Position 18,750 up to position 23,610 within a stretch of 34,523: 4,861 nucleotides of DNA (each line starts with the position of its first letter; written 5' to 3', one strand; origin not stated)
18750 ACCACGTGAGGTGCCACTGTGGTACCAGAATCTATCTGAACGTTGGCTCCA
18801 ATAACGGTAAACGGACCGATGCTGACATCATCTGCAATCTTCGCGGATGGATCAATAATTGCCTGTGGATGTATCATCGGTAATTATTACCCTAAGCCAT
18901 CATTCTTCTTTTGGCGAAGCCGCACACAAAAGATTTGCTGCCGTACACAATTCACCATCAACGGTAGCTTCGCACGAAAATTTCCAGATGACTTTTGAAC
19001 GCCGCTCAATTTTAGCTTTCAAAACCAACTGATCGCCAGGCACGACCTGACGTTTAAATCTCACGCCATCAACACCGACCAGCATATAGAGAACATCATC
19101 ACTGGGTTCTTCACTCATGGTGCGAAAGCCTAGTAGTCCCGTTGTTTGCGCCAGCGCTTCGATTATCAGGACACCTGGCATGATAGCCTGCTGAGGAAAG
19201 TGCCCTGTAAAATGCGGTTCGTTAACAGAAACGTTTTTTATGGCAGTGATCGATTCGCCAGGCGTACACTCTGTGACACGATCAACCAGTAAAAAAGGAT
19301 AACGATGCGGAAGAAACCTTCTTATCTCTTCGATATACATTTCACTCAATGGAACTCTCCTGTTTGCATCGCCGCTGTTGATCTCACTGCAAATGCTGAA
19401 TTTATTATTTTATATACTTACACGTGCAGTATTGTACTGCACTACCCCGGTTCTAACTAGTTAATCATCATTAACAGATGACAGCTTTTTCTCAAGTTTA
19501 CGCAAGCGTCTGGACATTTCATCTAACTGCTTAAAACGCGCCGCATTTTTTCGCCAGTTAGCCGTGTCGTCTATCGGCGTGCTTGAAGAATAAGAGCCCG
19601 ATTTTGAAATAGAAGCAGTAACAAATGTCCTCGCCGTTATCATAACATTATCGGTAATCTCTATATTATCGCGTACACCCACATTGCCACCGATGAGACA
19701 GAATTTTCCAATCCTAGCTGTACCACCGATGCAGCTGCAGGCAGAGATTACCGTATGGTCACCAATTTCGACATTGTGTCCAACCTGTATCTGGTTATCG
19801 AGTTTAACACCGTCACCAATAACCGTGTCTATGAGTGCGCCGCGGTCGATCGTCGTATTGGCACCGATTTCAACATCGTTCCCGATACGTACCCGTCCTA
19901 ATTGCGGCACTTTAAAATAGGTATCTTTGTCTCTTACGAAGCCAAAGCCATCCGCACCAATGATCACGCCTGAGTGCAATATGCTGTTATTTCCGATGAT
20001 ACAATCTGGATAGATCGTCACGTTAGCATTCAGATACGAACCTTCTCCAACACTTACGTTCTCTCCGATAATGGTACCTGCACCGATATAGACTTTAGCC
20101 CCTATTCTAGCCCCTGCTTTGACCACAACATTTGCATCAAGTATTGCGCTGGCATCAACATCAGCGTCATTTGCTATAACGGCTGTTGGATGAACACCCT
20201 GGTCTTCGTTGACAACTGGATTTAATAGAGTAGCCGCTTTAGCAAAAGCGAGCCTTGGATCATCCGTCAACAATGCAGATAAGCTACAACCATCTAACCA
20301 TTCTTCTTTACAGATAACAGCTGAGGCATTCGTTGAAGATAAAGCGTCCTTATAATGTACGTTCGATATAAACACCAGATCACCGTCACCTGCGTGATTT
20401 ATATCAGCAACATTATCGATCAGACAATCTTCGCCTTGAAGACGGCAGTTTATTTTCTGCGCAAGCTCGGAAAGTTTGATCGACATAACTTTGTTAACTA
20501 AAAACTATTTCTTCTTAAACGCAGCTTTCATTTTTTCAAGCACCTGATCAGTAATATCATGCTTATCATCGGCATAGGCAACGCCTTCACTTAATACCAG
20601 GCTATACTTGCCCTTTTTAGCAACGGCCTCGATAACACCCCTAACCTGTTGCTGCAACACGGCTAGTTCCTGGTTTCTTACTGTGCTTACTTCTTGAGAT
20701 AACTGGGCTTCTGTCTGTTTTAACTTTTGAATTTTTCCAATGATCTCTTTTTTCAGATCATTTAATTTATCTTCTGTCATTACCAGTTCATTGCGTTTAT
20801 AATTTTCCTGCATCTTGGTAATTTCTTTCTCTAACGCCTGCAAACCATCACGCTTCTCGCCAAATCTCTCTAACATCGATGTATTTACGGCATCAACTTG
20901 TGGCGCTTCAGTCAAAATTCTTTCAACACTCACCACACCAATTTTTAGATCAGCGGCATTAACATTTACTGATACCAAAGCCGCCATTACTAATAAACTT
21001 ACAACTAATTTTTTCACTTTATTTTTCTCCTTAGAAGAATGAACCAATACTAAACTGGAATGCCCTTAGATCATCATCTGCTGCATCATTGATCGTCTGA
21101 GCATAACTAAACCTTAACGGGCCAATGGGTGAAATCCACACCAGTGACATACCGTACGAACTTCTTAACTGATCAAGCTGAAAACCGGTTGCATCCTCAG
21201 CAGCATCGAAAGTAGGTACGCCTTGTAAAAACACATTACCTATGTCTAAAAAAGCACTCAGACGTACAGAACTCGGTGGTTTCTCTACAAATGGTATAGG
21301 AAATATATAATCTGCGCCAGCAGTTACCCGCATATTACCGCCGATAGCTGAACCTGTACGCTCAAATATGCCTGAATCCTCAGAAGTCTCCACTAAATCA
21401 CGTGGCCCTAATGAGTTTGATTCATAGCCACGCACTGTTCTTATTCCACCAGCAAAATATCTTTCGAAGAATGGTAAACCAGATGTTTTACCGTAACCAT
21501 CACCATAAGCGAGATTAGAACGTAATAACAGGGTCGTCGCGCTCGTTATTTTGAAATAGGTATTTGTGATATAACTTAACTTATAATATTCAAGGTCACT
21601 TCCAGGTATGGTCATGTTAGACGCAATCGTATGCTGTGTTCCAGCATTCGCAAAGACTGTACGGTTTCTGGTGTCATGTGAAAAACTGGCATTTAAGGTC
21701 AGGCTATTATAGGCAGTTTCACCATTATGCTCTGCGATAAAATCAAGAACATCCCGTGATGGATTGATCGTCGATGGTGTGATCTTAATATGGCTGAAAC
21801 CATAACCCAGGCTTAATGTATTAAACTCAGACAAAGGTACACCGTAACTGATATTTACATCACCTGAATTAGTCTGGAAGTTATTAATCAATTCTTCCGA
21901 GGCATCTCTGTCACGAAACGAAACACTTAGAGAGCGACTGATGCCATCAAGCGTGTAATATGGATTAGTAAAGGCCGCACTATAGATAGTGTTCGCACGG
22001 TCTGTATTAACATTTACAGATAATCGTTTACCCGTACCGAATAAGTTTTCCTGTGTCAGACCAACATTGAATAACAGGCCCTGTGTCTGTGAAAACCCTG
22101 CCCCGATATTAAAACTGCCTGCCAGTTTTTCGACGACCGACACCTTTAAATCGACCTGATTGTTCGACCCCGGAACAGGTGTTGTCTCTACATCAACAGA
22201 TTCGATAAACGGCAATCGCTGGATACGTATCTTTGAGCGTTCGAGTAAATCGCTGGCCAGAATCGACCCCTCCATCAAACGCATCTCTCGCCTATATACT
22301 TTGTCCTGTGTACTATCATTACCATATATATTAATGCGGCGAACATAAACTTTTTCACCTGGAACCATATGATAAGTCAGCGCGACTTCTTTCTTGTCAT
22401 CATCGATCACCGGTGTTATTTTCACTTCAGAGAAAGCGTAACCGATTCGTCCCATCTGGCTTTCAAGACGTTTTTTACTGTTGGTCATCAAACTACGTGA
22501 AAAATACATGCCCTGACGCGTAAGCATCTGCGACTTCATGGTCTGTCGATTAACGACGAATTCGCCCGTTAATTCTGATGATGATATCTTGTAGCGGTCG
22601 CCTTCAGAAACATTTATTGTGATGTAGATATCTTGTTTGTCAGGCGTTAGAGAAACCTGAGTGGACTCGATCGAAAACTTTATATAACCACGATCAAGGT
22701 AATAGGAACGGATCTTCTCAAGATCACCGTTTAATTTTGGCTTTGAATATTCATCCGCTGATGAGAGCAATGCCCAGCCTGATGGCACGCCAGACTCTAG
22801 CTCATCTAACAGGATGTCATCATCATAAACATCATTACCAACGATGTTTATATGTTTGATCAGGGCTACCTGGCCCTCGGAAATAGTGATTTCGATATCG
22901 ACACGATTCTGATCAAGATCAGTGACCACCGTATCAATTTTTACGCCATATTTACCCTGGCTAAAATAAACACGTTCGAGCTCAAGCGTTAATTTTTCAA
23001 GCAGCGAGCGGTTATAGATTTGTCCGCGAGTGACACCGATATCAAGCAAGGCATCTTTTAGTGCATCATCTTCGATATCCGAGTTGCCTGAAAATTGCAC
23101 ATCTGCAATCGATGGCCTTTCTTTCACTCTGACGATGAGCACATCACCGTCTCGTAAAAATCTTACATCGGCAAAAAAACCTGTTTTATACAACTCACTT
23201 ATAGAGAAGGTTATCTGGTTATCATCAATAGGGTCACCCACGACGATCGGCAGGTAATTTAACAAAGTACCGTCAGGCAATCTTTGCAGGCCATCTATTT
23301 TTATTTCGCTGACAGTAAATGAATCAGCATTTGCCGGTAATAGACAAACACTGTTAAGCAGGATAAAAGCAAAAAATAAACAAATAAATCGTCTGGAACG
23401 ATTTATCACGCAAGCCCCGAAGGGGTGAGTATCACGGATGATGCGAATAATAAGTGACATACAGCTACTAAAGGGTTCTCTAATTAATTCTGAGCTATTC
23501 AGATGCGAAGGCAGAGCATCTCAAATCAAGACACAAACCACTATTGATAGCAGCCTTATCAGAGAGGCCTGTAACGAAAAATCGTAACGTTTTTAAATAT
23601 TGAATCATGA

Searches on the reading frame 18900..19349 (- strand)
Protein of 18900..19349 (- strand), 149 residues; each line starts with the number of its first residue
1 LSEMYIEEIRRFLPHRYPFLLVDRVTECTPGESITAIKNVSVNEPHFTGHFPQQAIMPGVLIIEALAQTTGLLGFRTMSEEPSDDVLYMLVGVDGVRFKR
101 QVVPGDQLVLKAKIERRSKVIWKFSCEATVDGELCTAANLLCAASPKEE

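Call 82: search_protein_families(library=pfam, proteins=[window:18900-19349:-], max_evalue=0.00001)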
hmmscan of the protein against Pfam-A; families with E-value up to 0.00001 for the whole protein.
window:18900-19349:- (149 aa): 1 family
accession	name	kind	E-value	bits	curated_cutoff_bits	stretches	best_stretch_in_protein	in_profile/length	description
PF07977.19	FabA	-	4e-34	117.6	23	1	13-137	1-136/138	FabA-like domain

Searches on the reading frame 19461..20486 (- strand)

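Call 82: search_protein_families(library=pfam, proteins=[window:19461-20486:-], max_evalue=0.00001)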
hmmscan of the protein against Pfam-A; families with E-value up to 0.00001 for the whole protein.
window:19461-20486:- (341 aa): 5 families
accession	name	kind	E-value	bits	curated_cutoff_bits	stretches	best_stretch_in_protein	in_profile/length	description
PF00132.30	Hexapep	-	2.8e-30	103.2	27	3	220-255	1-36/36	Bacterial transferase hexapeptide (six repeats)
PF04613.19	LpxD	-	3.9e-18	65.5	30.8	1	20-87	1-70/70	UDP-3-O-[3-hydroxymyristoyl] glucosamine N-acyltransferase, LpxD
PF25084.1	LbH_EIF2B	-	1e-12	48.4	54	1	104-178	12-83/105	EIF2B subunit epsilon LbH domain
PF25087.1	GMPPB_C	-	3.5e-08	33.6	39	0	89-166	27-102/110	GMPPB C-terminal domain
PF21711.3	DCTN5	-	8.5e-06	26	40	0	232-297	84-148/182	Dynactin subunit 5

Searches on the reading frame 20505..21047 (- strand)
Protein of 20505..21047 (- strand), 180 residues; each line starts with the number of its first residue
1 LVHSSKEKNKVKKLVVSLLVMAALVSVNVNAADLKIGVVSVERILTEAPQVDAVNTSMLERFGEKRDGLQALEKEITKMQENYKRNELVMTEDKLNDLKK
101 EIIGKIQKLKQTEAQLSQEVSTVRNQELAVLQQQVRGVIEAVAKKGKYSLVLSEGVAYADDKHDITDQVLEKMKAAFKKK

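Call 82: search_protein_families(library=pfam, proteins=[window:20505-21047:-], max_evalue=0.00001)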
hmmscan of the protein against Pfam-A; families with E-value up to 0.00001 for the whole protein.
window:20505-21047:- (180 aa): 1 family
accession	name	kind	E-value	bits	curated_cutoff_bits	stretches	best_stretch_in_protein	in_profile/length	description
PF03938.19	OmpH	-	2.5e-27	96.3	32.4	1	35-173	1-141/141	Outer membrane protein (OmpH-like)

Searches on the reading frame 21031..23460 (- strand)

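Call 82: search_protein_families(library=pfam, proteins=[window:21031-23460:-], max_evalue=0.00001)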
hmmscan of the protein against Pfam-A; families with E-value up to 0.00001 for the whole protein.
window:21031-23460:- (809 aa): 2 families
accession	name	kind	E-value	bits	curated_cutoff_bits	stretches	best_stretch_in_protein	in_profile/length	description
PF01103.29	Omp85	-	5.3e-73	246.8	24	1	472-809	1-325/325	Omp85 superfamily domain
PF07244.20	POTRA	-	1.3e-61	205.7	21.3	4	201-287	3-79/79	Surface antigen variable number repeat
